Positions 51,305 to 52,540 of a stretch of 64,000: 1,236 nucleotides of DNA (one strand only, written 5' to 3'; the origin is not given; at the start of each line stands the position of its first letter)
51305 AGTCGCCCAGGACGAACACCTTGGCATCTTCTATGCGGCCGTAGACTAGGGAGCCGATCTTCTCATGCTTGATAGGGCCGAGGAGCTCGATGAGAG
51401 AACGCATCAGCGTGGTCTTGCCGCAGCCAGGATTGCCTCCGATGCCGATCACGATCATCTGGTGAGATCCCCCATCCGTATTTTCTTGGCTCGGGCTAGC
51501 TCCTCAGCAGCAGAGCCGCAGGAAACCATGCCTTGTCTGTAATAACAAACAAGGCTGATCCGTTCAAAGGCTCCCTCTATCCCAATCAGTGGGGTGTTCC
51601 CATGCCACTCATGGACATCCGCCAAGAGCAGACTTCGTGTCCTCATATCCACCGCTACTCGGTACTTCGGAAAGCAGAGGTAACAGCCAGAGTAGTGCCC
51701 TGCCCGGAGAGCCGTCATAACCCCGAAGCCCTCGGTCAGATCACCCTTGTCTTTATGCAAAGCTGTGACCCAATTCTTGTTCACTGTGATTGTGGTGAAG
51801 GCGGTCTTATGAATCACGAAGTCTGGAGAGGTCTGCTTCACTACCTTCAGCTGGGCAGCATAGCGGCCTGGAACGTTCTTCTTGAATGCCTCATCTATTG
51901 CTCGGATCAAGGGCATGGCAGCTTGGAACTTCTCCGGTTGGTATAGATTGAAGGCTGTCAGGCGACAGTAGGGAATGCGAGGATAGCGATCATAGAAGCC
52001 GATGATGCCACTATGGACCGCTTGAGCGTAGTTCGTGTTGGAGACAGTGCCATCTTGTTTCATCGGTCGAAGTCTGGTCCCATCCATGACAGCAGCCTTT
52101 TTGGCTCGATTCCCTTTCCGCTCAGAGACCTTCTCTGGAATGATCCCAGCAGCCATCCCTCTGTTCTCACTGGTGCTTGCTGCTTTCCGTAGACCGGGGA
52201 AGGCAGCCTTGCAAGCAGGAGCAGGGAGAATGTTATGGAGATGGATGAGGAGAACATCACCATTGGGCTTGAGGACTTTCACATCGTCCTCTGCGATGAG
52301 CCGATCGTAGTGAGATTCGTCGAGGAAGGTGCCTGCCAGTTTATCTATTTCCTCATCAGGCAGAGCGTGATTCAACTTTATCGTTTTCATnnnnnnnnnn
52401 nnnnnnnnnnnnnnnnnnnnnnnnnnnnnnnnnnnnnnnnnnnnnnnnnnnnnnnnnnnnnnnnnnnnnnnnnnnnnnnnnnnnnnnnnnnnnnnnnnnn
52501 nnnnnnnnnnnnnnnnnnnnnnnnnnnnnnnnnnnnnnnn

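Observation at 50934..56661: Seven-gene enzyme cassette (kinase / HxD..H oxygenase-like / ParB-like / unknown / FAD oxidase / radical SAM / amidoligase-like): candidate DNA or nucleotide hypermodification pathway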

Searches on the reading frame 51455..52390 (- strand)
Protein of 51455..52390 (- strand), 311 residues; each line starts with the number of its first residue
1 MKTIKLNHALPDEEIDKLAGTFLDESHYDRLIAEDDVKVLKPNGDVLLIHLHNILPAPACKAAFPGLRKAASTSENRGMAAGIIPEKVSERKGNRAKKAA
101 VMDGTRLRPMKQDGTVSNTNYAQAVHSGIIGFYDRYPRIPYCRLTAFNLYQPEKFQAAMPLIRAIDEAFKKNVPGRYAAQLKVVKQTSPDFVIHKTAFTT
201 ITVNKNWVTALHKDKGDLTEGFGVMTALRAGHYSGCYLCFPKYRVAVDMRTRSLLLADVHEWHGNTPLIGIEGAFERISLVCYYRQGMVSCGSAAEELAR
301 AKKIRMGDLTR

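Call 3: search_protein_families(library=pfam, proteins=[window:51455-52390:-], max_evalue=1)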
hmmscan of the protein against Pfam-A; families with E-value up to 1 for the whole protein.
window:51455-52390:- (311 aa): 1 family
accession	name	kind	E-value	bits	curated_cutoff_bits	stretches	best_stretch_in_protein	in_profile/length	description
PF12851.13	Tet_JBP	-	2.5e-22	79.3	34.9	1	135-286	10-164/164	Oxygenase domain of the 2OGFeDO superfamily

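Call 4: search_protein_families(library=phrogs, proteins=[window:51455-52390:-], max_evalue=0.01)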
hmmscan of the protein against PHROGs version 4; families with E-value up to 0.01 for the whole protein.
window:51455-52390:- (311 aa): 2 families
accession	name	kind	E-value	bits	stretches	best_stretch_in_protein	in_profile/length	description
phrog_24024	-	unknown function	2.8e-80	271.4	2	97-302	164-373/433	-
phrog_6059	-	moron, auxiliary metabolic gene and host takeover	1.2e-09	39.2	1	124-305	78-262/292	queuine tRNA-ribosyltransferase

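Call 10: search_dna_similar(query=window:51455-52390:-, collection=phages, mode=protein, max_rows=30)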
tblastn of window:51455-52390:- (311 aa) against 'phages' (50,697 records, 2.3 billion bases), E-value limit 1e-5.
Records with a match: 25; places in all: 25; records where one place covers at least 80% of the query: 7.
Best place of each record, by identity: <60% 25.
By first word of the organism name: Microbacterium 12; Methylophilales 4; Nonlabens 2; Caulobacter 2; Synechococcus 2; Pelagibacter 1; Stenotrophomonas 1; Phage 1.
By host as written in the record: Microbacterium foliorum NRRL B-24224 SEA 6; Microbacterium paraoxydans NWU1 6; Methylophilales_sp._H5P1 4; Persicivirga sp. IMCC12024 2; Caulobacter crescentus CB15 2; Synechococcus sp. CBW1002 2; Candidatus Pelagibacter sp. HTCC7211 1; Stenotrophomonas maltophilia D1571 1; and 1 more.
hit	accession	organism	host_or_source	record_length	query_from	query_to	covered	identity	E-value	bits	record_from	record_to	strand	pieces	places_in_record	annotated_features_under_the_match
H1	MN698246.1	Pelagibacter phage HTVC112P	Candidatus Pelagibacter sp. HTCC7211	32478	1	305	98%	47.9%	9e-81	272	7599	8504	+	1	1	DnaJ chaperone protein /putative SNF2 DNA repair protein | FkbM family methyltransferase | ParB-like nuclease domain containing protein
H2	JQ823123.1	Nonlabens phage P12024L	Persicivirga sp. IMCC12024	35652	1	310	100%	35.5%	4e-56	201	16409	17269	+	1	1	hypothetical protein (x2)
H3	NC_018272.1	Nonlabens phage P12024L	Persicivirga sp. IMCC12024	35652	1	310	100%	35.5%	4e-56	201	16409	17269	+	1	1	hypothetical protein (x2)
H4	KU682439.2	Stenotrophomonas phage vB_SmaS-DLP_6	Stenotrophomonas maltophilia D1571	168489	116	300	59%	43.6%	4e-39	152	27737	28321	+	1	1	SNF2 DNA repair protein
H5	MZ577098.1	Methylophilales phage Melnitz-3 EXVC039M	Methylophilales_sp._H5P1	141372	13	292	90%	28.7%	3e-20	97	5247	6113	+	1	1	hypothetical protein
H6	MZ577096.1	Methylophilales phage Melnitz-2 EXVC040M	Methylophilales_sp._H5P1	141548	13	292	90%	28.7%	3e-20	97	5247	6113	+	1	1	hypothetical protein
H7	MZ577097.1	Methylophilales phage Melnitz EXVC044M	Methylophilales_sp._H5P1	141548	13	292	90%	28.7%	3e-20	97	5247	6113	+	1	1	hypothetical protein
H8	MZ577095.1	Methylophilales phage Melnitz-1 EXVC043M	Methylophilales_sp._H5P1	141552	13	292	90%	28.7%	3e-20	97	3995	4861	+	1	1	hypothetical protein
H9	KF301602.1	Caulobacter phage Cr30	Caulobacter crescentus CB15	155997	95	293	64%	40.1%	1e-39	153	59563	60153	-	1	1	putative SNF2 DNA repair protein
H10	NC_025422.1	Caulobacter phage Cr30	Caulobacter crescentus CB15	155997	95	293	64%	40.1%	1e-39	153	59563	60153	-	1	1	putative SNF2 DNA repair protein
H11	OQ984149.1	Phage C48C1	-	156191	116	301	60%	38.2%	9e-31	127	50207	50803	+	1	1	hypothetical protein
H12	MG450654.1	Synechococcus phage S-CBWM1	Synechococcus sp. CBW1002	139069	103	289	60%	33.9%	3e-25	111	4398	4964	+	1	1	putative SNF2 DNA repair protein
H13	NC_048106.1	Synechococcus phage S-CBWM1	Synechococcus sp. CBW1002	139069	103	289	60%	33.9%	3e-25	111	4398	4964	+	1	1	putative SNF2 DNA repair protein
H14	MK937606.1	Microbacterium phage Margaery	Microbacterium foliorum NRRL B-24224 SEA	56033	110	305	63%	26.3%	4e-6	54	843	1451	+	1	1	2: oxidoreductase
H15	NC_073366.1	Microbacterium phage Margaery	Microbacterium foliorum NRRL B-24224 SEA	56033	110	305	63%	26.3%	4e-6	54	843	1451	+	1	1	2: oxidoreductase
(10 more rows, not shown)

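Call 11: get_annotated_region(hit=H1, flank=8000)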
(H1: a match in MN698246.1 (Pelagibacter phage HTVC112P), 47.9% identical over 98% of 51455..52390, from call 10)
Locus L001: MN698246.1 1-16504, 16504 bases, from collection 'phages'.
description: Pelagibacter phage HTVC112P, complete genome.
organism: Pelagibacter phage HTVC112P (NCBI taxid 2686462)
taxonomy: Viruses; Duplodnaviria; Heunggongvirae; Uroviricota; Caudoviricetes
host: Candidatus Pelagibacter sp. HTCC7211; source: seawater; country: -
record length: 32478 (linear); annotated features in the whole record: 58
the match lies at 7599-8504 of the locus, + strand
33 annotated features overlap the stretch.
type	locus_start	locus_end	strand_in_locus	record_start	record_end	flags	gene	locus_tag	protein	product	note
CDS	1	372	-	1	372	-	-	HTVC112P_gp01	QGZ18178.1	hypothetical protein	-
CDS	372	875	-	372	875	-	-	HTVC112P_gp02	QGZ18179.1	hypothetical protein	-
CDS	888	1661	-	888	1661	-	-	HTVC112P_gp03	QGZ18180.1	putative nuclease/exonuclease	-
CDS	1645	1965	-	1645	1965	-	-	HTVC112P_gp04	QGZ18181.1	hypothetical protein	-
CDS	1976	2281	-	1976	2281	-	-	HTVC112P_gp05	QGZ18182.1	hypothetical protein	-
CDS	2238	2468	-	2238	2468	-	-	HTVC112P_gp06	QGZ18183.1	hypothetical protein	-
CDS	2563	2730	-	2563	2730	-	-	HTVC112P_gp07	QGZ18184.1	hypothetical protein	-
CDS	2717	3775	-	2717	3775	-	-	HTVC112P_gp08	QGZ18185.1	hypothetical protein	-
CDS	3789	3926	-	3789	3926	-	-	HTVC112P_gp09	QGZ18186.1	hypothetical protein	-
CDS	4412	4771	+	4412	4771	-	-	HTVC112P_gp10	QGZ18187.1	helix-turn-helix transcriptional regulator/XRE family transcriptional regulator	-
CDS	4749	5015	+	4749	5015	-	-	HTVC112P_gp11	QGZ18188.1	hypothetical protein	-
CDS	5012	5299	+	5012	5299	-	-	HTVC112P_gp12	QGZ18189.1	hypothetical protein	-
CDS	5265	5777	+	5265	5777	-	-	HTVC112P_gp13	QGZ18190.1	putative HNH nuclease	-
CDS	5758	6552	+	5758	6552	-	-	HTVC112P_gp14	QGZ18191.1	hypothetical protein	-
CDS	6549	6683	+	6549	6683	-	-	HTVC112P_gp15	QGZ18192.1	hypothetical protein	-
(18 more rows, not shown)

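Call 12: get_annotated_region(hit=H2, flank=8000)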
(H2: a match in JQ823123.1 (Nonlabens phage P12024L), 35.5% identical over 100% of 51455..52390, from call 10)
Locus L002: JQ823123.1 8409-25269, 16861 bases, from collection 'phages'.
description: Persicivirga phage P12024L, complete genome.
organism: Nonlabens phage P12024L (NCBI taxid 1168479)
taxonomy: Viruses; Duplodnaviria; Heunggongvirae; Uroviricota; Caudoviricetes; Inhavirus; Inhavirus P12024L
host: Persicivirga sp. IMCC12024; source: seawater; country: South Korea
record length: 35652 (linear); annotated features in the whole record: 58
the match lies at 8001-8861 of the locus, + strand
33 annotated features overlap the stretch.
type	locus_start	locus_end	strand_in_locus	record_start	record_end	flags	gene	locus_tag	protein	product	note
CDS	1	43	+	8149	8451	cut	-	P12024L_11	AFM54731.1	hypothetical protein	-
CDS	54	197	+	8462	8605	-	-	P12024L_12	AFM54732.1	hypothetical protein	-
CDS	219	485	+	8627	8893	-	-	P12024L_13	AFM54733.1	hypothetical protein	-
CDS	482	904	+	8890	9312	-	-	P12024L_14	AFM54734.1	peptidase M15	-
CDS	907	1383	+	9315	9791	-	-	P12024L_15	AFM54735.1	hypothetical protein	-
CDS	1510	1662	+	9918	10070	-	-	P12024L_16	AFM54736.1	hypothetical protein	-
CDS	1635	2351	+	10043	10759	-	-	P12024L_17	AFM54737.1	hypothetical protein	containing metallo-dependent phosphatase domain; SSF56300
CDS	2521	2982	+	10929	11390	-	-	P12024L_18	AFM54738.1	hypothetical protein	-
CDS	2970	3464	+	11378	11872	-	-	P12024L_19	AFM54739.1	putative phage-associated recombination protein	containing ERF superfamily domain; PF04404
CDS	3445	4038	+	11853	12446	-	-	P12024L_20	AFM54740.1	hypothetical protein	containing YqaJ-like viral recombinase domain; PF09588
CDS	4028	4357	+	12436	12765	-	-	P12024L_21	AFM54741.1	hypothetical protein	containing domain of unknown function (DUF3127); PF11325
CDS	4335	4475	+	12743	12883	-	-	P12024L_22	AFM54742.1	hypothetical protein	-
CDS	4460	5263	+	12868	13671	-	-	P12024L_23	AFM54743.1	hypothetical protein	containing domain of unknown function (DUF3310); PF11753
CDS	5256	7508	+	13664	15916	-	-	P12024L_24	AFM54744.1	DNA primase domain protein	containing VirE N-terminal domain; PF08800, Primase C terminal 2 domain; PF08707, and Virulence-associated protein E ...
CDS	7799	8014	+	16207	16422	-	-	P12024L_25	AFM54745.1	hypothetical protein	-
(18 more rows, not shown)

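Call 48: search_protein_families(library=ncbifam, proteins=[window:51455-52390:-], max_evalue=0.1)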
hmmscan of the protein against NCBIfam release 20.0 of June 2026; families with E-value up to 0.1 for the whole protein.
window:51455-52390:- (311 aa): 0 families
